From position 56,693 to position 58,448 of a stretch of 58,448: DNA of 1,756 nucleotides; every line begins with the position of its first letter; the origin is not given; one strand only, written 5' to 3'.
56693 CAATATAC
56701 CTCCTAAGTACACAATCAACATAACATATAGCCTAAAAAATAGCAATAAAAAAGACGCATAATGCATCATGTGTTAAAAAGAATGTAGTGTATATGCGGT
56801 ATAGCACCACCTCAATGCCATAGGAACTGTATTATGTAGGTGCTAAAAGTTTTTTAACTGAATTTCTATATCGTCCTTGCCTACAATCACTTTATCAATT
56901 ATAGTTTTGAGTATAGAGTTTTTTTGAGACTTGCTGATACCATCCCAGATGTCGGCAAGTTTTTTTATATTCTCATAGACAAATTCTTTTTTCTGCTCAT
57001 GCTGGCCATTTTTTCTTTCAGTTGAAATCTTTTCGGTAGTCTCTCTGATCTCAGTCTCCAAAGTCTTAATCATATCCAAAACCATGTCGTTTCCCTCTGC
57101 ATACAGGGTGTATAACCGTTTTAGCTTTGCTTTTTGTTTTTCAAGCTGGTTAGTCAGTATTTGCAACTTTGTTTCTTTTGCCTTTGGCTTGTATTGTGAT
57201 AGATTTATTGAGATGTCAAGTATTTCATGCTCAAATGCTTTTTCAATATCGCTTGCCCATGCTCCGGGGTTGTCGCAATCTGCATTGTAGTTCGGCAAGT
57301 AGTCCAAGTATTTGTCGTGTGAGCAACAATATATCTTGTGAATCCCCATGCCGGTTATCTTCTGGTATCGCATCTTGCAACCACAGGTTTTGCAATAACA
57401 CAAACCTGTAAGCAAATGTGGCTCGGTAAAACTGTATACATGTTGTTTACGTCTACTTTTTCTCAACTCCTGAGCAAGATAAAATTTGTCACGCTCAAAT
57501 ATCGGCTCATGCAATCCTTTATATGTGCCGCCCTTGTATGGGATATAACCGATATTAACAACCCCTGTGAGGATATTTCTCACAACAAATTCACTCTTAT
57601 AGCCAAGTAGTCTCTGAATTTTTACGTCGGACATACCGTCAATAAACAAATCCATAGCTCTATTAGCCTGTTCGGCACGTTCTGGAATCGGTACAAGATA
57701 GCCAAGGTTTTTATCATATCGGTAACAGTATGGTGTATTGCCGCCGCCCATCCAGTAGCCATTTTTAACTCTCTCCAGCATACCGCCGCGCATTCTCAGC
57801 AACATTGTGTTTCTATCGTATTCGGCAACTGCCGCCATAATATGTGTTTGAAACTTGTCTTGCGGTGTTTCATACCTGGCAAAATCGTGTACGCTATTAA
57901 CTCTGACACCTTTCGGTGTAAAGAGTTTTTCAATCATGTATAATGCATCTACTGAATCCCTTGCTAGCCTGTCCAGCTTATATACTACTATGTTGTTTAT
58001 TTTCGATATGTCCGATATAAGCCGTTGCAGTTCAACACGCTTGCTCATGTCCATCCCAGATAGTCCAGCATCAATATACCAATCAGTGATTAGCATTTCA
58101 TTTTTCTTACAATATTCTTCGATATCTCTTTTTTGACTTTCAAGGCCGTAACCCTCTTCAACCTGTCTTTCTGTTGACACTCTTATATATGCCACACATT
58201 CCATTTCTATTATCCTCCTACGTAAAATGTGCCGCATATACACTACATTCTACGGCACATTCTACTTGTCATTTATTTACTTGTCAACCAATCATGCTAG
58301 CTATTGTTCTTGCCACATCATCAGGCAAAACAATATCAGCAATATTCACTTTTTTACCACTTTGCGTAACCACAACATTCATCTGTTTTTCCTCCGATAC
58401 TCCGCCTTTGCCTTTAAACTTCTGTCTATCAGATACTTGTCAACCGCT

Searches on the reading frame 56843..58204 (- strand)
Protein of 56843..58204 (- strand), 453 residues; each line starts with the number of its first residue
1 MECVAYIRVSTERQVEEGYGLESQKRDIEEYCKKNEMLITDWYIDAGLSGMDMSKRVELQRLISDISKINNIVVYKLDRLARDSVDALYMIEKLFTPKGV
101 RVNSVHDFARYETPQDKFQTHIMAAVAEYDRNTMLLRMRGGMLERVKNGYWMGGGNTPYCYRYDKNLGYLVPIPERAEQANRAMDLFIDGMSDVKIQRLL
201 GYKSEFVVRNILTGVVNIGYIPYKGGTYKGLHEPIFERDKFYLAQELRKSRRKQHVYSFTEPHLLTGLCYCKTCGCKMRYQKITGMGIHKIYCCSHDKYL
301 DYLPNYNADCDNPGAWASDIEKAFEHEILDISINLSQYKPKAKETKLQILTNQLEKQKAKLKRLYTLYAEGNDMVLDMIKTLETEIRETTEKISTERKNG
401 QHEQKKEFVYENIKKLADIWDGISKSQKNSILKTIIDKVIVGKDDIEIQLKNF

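Call 5: search_protein_families(library=pfam, proteins=[window:56843-58204:-], max_evalue=0.01)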
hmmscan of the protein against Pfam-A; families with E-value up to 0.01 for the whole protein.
window:56843-58204:- (453 aa): 4 families
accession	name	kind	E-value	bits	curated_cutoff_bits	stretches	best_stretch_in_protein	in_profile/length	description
PF00239.26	Resolvase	-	5e-32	111.4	23.3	1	4-150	2-144/145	Resolvase, N terminal domain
PF13408.12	Zn_ribbon_recom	-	1.1e-05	26.2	25.3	1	264-328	1-57/58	Recombinase zinc beta ribbon domain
PF07508.19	Recombinase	-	0.00037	21.1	21.1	1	174-251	1-102/102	Recombinase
PF11315.13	Med30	-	0.0018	19.1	28.1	1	337-439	37-134/147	Mediator complex subunit 30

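Call 12: find_related_loci(query=window:56843-58204:-, collection=viral_contigs, flank=4000)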
Query window:56843-58204:- (453 aa) in viral_contigs; peptide patterns used: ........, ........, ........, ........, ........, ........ (x = any residue, [..] = any of these).
45 stretches matched a pattern; 34 encode a relative of the query (tblastn E <= 1e-3); 29 distinct loci.
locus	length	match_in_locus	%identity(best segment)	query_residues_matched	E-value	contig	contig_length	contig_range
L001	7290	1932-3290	99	1-453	0e+0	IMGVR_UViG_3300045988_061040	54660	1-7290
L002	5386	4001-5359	99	1-453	0e+0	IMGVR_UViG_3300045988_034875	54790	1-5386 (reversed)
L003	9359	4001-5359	99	1-453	0e+0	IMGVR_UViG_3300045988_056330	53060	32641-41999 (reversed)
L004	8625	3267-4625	99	1-453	0e+0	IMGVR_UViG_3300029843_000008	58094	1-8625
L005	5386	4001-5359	99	1-453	0e+0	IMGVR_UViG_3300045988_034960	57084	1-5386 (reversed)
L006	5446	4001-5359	99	1-453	0e+0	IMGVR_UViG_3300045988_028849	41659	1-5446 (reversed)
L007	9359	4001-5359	98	1-453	0e+0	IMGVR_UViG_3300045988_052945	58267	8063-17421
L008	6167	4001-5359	99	1-453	0e+0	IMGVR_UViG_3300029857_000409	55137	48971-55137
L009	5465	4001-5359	98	1-453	0e+0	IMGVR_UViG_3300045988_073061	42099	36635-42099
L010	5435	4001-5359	98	1-453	0e+0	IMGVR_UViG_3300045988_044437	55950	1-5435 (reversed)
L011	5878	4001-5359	98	1-453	0e+0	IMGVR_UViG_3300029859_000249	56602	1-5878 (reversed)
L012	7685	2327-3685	98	1-453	0e+0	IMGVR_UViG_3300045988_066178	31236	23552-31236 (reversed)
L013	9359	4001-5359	98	1-453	0e+0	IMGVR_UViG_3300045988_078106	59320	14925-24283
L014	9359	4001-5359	98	1-453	0e+0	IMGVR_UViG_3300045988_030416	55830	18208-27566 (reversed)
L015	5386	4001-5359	98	1-453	0e+0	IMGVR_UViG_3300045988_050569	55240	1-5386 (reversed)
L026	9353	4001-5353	61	1-453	0e+0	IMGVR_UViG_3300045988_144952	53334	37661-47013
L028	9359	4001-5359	57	1-453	7e-176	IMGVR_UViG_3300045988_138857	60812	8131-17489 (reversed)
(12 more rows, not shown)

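Call 21: find_related_loci(query=A1, collection=genome_contigs, flank=3000)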
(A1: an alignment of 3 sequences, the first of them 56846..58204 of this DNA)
Query A1 (453 aa) in genome_contigs; peptide patterns used: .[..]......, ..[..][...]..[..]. (x = any residue, [..] = any of these).
227 stretches matched a pattern; 6 encode a relative of the query (tblastn E <= 1e-3); 6 distinct loci.
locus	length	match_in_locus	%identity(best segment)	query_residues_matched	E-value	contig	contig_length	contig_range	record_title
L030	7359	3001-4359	63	1-453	0e+0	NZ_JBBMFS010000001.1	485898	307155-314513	Lachnospira intestinalis strain CLA-AA-H89B CLA-AA-H89B_contig_1_length_485898, whole genome shotgun sequence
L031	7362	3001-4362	61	1-453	0e+0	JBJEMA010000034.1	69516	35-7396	MAG: Lachnospiraceae bacterium isolate EHIM01_bin.010 NODE_21_length_69516_cov_10.266999, whole genome shotgun sequence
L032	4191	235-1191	31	3-295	2e-33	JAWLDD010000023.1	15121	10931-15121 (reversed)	MAG: Candidatus Atribacteria bacterium isolate 15dZY3.bin.88 NODE_4237_length_15121_cov_2.863467, whole genome shotgun s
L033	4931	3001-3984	26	1-294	1e-17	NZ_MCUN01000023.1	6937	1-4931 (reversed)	Vibrio splendidus strain 10N.286.49.F1 10N.286.49.F1_contig_29, whole genome shotgun sequence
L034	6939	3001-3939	25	1-278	2e-17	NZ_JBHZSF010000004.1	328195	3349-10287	Vibrio profundi strain HQB-111 NODE_4_length_328195_cov_88.666785, whole genome shotgun sequence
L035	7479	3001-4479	25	1-451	2e-14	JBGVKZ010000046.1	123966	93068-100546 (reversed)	MAG: Lachnospiraceae bacterium isolate fecal_MAG_293 fecal_MAG_293_contig_0046, whole genome shotgun sequence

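Call 22: find_related_loci(query=L026:4001-5353:+, collection=viral_contigs, flank=1500)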
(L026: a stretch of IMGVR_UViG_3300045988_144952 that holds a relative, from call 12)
Query L026:4001-5353:+ (451 aa) in viral_contigs; peptide patterns used: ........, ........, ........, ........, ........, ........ (x = any residue, [..] = any of these).
51 stretches matched a pattern; 50 encode a relative of the query (tblastn E <= 1e-3); 50 distinct loci.
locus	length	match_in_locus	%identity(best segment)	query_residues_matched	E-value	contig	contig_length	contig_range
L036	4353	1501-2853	100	1-451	0e+0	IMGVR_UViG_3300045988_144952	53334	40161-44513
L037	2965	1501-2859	61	1-451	0e+0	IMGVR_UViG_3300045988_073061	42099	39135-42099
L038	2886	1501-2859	61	1-451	0e+0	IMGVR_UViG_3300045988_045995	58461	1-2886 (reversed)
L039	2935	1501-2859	61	1-451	0e+0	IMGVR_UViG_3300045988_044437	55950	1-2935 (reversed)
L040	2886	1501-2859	61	1-451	0e+0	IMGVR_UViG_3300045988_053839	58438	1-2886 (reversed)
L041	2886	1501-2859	61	1-451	0e+0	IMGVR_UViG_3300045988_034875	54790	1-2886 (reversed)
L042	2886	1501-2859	61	1-451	0e+0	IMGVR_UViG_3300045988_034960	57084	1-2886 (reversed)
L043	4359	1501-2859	61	1-451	0e+0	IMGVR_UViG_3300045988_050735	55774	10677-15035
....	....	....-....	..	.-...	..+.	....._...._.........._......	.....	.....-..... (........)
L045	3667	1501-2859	61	1-451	0e+0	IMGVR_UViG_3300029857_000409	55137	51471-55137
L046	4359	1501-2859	61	1-451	0e+0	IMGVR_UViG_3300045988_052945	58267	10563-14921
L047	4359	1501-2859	61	1-451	0e+0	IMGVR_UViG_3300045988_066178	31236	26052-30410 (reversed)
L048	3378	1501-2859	61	1-451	0e+0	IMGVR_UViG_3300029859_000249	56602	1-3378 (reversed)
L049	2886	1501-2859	61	1-451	0e+0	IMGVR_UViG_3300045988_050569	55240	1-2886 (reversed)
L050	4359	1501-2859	61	1-451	0e+0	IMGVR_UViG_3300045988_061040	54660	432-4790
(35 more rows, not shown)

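Call 23: find_related_loci(query=L028:4001-5359:+, collection=viral_contigs, flank=1500)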
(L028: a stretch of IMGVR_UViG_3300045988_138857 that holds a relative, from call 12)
Query L028:4001-5359:+ (453 aa) in viral_contigs; peptide patterns used: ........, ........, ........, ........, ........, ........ (x = any residue, [..] = any of these).
304 stretches matched a pattern; 301 encode a relative of the query (tblastn E <= 1e-3); the best 80 are kept; 80 distinct loci.
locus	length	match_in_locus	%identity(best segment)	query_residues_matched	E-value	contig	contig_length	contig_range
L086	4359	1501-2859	100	1-453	0e+0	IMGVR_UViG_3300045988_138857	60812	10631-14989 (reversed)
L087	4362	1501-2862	70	1-453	0e+0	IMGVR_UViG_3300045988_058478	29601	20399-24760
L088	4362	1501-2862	70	1-453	0e+0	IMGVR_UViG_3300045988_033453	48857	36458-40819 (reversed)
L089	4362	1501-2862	70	1-453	0e+0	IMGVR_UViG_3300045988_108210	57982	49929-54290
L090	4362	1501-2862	70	1-453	0e+0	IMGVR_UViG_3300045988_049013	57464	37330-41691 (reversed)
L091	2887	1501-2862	70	1-453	0e+0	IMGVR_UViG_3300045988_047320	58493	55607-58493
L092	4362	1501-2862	70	1-453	0e+0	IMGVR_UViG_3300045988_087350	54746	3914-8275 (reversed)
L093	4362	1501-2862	70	1-453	0e+0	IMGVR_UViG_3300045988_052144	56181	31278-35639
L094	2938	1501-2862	70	1-453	0e+0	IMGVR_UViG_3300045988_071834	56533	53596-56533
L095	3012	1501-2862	70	1-453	0e+0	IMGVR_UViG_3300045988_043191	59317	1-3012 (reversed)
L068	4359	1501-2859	70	1-453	0e+0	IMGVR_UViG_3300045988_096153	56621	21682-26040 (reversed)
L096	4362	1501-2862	70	1-453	0e+0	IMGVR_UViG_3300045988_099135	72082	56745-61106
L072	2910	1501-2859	70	1-453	0e+0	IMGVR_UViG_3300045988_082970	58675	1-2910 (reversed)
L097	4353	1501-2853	71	2-453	0e+0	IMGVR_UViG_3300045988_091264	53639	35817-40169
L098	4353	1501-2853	71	2-453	0e+0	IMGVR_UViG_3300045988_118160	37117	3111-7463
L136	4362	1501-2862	69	1-453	0e+0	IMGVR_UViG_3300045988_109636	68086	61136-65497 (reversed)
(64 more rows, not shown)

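Call 56: search_protein_families(library=phrogs, proteins=[window:56843-58204:-], max_evalue=0.001)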
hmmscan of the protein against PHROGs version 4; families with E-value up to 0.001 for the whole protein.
window:56843-58204:- (453 aa): 2 families
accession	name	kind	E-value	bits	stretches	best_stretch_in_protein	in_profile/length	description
phrog_95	-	integration and excision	3.1e-98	331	1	1-448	88-562/651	integrase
phrog_125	-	DNA, RNA and nucleotide metabolism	9e-36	124.7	1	1-204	20-193/254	DNA invertase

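Call 64: find_related_loci(query=L136:1501-2862:+, collection=viral_contigs, flank=600)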
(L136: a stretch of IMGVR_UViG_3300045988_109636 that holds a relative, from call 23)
Query L136:1501-2862:+ (454 aa) in viral_contigs; peptide patterns used: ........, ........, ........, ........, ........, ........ (x = any residue, [..] = any of these).
292 stretches matched a pattern; 286 encode a relative of the query (tblastn E <= 1e-3); the best 80 are kept; 80 distinct loci.
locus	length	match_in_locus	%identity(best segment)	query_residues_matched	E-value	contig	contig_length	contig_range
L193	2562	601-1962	100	1-454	0e+0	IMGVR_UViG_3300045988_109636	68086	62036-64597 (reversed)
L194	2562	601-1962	98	1-454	0e+0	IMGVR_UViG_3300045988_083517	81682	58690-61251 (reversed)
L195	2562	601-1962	95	1-454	0e+0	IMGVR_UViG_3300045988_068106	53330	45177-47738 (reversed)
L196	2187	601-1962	77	1-454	0e+0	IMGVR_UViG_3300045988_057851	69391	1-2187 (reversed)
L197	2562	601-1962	76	1-454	0e+0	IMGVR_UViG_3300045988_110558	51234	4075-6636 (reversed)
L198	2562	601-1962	76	1-454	0e+0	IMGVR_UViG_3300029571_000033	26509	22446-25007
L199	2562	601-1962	76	1-454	0e+0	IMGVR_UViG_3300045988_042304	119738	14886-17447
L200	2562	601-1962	76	1-454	0e+0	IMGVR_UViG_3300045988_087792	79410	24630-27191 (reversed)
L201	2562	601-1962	76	1-454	0e+0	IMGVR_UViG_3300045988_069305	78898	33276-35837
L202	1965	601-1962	76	1-454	0e+0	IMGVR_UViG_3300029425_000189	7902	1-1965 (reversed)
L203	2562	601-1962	76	1-454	0e+0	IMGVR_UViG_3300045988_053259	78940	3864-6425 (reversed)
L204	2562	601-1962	76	1-454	0e+0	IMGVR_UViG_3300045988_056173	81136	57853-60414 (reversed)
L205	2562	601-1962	77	1-454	0e+0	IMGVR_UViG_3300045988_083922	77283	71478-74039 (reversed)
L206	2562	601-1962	76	1-454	0e+0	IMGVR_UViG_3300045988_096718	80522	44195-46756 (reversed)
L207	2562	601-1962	76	1-454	0e+0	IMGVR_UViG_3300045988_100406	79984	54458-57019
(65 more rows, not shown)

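Call 65: find_related_loci(query=L097:1495-2859:+, collection=viral_contigs, flank=600)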
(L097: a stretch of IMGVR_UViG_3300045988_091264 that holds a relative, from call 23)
Query L097:1495-2859:+ (455 aa) in viral_contigs; peptide patterns used: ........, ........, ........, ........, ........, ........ (x = any residue, [..] = any of these).
294 stretches matched a pattern; 288 encode a relative of the query (tblastn E <= 1e-3); the best 80 are kept; 80 distinct loci.
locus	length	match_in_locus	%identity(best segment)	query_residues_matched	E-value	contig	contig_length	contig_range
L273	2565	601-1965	100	1-455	0e+0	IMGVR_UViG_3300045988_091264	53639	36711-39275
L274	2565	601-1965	100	1-455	0e+0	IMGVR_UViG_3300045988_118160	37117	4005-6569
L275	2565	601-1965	100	1-455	0e+0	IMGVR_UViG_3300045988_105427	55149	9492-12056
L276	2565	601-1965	75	3-455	0e+0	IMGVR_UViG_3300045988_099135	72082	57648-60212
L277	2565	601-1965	75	3-455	0e+0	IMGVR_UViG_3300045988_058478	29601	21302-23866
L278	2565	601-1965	75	3-455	0e+0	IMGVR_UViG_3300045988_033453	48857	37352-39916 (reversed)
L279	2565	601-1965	75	3-455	0e+0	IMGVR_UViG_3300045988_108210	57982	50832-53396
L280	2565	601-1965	75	3-455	0e+0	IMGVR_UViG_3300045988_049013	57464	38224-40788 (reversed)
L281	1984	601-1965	75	3-455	0e+0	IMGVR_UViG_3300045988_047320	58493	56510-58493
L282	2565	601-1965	75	3-455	0e+0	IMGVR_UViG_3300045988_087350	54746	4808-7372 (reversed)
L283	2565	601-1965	75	3-455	0e+0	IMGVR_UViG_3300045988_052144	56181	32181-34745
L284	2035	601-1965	75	3-455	0e+0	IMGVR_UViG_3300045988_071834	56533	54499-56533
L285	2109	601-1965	75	3-455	0e+0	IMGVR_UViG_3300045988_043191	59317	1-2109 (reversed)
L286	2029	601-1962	73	3-455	0e+0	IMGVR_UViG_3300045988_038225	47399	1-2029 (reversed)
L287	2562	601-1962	73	3-455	0e+0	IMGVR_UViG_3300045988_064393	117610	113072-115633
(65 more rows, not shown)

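Call 73: search_dna_similar(query=window:56846-58204:-, collection=phages, mode=protein, max_rows=25)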
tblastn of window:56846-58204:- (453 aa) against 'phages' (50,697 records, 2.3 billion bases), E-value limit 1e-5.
Records with a match: 484; places in all: 488; records where one place covers at least 80% of the query: 228.
Best place of each record, by identity: <60% 484.
By first word of the organism name: Ralstonia 98; Staphylococcus 92; Streptococcus 87; Bacteriophage 45; Bacillus 28; Enterococcus 14; Lactococcus 12; Listeria 8; Paenibacillus 8; Mycobacterium 8; and 40 more.
By host as written in the record: - 82; Ralstonia solanacearum 69; Staphylococcus aureus 34; Enterococcus faecalis 14; Staphylococcus epidermidis 9; Listeria monocytogenes 6; Ralstonia solanacearum Race 3, Biovar 1 6; Mycobacterium smegmatis mc2 155 5; and 199 more.
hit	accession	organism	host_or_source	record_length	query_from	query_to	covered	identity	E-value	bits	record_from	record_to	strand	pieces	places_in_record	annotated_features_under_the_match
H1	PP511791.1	Dulem virus 39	Propithecus coquereli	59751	4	432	95%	41.6%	1e-86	295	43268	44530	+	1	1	integrase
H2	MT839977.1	Bacteriophage sp.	human fecal samples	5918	7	424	92%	35.7%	1e-69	245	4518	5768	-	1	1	record has no annotation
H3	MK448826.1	Streptococcus phage Javan645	Streptococcus urinalis SRR067581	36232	6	432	94%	29.7%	7e-45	173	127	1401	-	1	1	integrase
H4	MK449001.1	Streptococcus phage Javan640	Streptococcus urinalis 2285-97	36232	6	432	94%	29.7%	7e-45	173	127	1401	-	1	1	integrase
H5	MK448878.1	Streptococcus phage Javan224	Streptococcus gallolyticus DD02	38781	6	421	92%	29.9%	6e-38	153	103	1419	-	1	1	DNA invertase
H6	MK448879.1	Streptococcus phage Javan226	Streptococcus gallolyticus DD03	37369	6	421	92%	29.9%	1e-37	152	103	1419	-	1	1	DNA invertase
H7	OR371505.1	Listeria phage FHC193-PLM9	Listeria monocytogenes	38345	1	419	92%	29.1%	5e-31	132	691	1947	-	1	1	recombinase family protein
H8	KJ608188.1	Enterococcus phage EFC-1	Enterococcus faecalis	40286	6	394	86%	30.4%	4e-37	150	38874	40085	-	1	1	site-specific integrase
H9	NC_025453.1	Enterococcus phage EFC-1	Enterococcus faecalis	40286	6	394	86%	30.4%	4e-37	150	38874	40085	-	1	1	integrase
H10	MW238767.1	Staphylococcus phage IME1364_02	Staphylococcus aureus IME1364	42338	1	432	95%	27.4%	4e-25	115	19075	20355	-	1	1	recombinase family protein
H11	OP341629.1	Geobacillus phage vB_GthS_PK5.2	Geobacillus thermodenitrificans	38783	1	429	95%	27.5%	4e-33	138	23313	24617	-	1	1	site-specific recombinase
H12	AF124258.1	Enterococcus phage phiFC1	Enterococcus faecalis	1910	6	394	86%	30.2%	5e-37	148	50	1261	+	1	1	site-specific integrase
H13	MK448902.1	Streptococcus phage Javan308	Streptococcus mitis B6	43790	6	398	87%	29.9%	7e-38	152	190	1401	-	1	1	putative integrase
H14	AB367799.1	Phietavirus MR11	-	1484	1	432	95%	27.2%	2e-25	114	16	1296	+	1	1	integrase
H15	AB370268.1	Staphylococcus phage phiMR11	Staphylococcus aureus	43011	1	432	95%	27.2%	7e-25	114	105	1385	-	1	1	orf1: integrase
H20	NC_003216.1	Listeria phage A118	Listeria monocytogenes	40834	1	419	92%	27.9%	4e-31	132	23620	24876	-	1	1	int: integrase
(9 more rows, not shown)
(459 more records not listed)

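Call 74: get_annotated_region(hit=H1, flank=600)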
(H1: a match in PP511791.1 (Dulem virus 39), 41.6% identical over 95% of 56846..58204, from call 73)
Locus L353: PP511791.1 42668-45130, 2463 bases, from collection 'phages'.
description: Dulem virus 39 isolate Duke_28FS_1, complete genome.
organism: Dulem virus 39 (NCBI taxid 3145757)
taxonomy: Viruses; Duplodnaviria; Heunggongvirae; Uroviricota; Caudoviricetes
host: Propithecus coquereli; source: feces; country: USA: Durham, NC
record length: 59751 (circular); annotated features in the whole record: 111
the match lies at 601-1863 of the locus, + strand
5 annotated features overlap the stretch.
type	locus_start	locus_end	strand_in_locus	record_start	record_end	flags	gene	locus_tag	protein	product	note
CDS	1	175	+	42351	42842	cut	-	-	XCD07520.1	hypothetical protein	-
CDS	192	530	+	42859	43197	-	-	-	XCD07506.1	hypothetical protein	-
CDS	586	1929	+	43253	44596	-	-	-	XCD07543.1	integrase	-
CDS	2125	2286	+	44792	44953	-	-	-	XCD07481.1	hypothetical protein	-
CDS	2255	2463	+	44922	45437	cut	-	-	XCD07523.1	hypothetical protein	-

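Call 75: get_annotated_region(hit=H20, flank=600)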
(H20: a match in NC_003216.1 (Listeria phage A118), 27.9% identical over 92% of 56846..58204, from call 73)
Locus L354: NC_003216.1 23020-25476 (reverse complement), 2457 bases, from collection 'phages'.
description: Listeria phage A118, complete genome.
organism: Listeria phage A118 (NCBI taxid 40521)
taxonomy: Viruses; Duplodnaviria; Heunggongvirae; Uroviricota; Caudoviricetes
host: Listeria monocytogenes; source: -; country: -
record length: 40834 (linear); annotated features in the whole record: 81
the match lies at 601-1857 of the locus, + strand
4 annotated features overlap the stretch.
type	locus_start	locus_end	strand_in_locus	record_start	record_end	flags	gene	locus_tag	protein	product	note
CDS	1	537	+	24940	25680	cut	-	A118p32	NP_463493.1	gp32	ORF32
CDS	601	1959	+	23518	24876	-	int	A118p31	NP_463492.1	integrase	ORF31; integration or excision of A118 DNA in or from host chromosome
regulatory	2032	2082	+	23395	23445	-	-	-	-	terminator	putative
CDS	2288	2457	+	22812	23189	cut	-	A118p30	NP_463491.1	anti-CRISPR protein AcrIIA3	ORF30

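Call 76: get_annotated_region(hit=H9, flank=600)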
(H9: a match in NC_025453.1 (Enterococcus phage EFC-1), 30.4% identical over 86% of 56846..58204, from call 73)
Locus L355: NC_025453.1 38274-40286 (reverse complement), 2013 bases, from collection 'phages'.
description: Enterococcus phage EFC-1, complete genome.
organism: Enterococcus phage EFC-1 (NCBI taxid 1486428)
taxonomy: Viruses; Duplodnaviria; Heunggongvirae; Uroviricota; Caudoviricetes
host: Enterococcus faecalis; source: -; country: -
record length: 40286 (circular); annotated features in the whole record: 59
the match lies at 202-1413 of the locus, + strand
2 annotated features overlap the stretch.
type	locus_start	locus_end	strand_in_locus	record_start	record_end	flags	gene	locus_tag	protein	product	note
CDS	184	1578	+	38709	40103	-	-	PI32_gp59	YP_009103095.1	integrase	-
CDS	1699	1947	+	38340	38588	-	-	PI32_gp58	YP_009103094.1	hypothetical protein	-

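Call 77: get_annotated_region(hit=H11, flank=600)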
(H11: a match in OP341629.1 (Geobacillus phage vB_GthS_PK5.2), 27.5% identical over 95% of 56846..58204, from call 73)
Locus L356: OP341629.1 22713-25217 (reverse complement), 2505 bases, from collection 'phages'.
description: Geobacillus phage vB_GthS_PK5.2, complete genome.
organism: Geobacillus phage vB_GthS_PK5.2 (NCBI taxid 2985567)
taxonomy: Viruses; Duplodnaviria; Heunggongvirae; Uroviricota; Caudoviricetes
host: Geobacillus thermodenitrificans; source: compost heaps; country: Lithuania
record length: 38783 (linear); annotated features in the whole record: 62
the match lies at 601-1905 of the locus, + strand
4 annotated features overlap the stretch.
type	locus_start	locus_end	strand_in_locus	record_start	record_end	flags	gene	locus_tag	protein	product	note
CDS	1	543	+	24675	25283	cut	-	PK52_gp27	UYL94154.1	transcriptional repressor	transcriptional repressor LexA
CDS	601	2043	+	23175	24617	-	-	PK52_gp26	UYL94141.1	site-specific recombinase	-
CDS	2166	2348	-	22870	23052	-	-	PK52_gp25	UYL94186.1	hypothetical protein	-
CDS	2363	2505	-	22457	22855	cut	-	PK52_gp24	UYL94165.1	hypothetical protein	-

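Call 80: get_annotated_region(hit=H2, flank=400)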
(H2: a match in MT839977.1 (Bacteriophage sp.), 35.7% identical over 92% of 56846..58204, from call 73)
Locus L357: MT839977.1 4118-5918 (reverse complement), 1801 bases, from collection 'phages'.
description: UNVERIFIED: Bacteriophage sp. clone scaffold_17020 genomic sequence.
organism: Bacteriophage sp. (NCBI taxid 38018)
taxonomy: Viruses
host: -; source: human fecal samples; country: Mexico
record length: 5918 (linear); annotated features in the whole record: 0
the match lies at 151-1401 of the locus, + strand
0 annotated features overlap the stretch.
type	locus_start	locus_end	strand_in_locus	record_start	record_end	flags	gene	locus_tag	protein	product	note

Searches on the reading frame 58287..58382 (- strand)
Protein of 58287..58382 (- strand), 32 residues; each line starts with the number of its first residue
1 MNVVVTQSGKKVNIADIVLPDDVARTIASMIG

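Call 55: search_protein_families(library=ncbifam, proteins=[window:58287-58382:-], max_evalue=0.01)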
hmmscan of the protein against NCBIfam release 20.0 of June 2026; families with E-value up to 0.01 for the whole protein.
seq(32 aa): 0 families

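Call 56: search_protein_families(library=phrogs, proteins=[window:58287-58382:-], max_evalue=0.001)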
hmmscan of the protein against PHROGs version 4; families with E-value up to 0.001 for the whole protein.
seq(32 aa): 0 families
